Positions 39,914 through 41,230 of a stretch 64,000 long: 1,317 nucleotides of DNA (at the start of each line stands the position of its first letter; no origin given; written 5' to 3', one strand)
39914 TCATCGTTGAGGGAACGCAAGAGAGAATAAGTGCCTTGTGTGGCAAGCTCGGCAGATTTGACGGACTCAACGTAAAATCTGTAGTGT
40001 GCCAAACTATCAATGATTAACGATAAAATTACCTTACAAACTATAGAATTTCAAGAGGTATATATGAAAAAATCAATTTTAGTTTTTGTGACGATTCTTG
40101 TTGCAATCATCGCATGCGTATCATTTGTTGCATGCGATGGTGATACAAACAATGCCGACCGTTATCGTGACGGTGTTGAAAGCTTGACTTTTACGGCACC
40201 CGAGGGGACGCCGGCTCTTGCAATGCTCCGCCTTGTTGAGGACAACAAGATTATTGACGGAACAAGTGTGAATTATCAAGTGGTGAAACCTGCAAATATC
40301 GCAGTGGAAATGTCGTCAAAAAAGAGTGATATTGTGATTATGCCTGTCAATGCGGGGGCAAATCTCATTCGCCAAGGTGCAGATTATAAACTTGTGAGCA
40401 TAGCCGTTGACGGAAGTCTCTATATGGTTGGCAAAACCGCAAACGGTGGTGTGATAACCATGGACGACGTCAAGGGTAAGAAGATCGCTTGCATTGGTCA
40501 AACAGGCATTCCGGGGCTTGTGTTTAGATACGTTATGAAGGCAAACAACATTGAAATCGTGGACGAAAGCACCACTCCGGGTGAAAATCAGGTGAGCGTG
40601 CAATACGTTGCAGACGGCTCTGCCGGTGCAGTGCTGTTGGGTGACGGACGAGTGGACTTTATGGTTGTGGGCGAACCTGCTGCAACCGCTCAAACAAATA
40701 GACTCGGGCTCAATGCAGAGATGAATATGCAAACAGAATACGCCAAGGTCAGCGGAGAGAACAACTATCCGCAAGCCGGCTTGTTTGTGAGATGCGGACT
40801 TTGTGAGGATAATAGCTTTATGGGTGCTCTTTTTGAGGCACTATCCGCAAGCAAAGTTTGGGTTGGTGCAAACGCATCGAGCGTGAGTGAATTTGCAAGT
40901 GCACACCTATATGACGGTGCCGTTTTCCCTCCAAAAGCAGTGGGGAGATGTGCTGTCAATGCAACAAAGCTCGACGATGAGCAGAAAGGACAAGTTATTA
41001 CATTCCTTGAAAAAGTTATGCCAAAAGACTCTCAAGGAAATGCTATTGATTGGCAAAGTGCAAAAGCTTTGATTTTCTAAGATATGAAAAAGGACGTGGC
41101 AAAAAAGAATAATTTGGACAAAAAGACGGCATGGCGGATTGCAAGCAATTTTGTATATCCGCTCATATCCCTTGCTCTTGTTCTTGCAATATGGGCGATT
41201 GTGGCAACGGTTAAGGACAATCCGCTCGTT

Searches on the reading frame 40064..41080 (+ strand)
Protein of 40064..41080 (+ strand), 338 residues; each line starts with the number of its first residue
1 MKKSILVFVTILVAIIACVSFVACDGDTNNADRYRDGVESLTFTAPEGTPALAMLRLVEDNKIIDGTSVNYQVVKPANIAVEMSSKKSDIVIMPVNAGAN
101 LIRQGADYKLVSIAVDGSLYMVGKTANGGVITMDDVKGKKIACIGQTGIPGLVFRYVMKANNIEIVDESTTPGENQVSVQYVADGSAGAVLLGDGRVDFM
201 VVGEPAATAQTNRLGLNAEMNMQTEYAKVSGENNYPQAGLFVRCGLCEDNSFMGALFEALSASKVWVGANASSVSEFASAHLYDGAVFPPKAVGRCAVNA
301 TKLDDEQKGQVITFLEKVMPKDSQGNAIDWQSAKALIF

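Call 77: search_protein_families(library=ncbifam, proteins=[window:40064-41080:+])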
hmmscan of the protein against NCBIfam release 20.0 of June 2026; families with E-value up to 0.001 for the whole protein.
window:40064-41080:+ (338 aa): 1 family
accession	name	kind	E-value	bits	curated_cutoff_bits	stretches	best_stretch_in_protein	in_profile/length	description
TIGR01728.1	SsuA_fam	subfamily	3e-06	26.7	163.5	1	103-221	67-175/290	aliphatic sulfonate ABC transporter substrate-binding protein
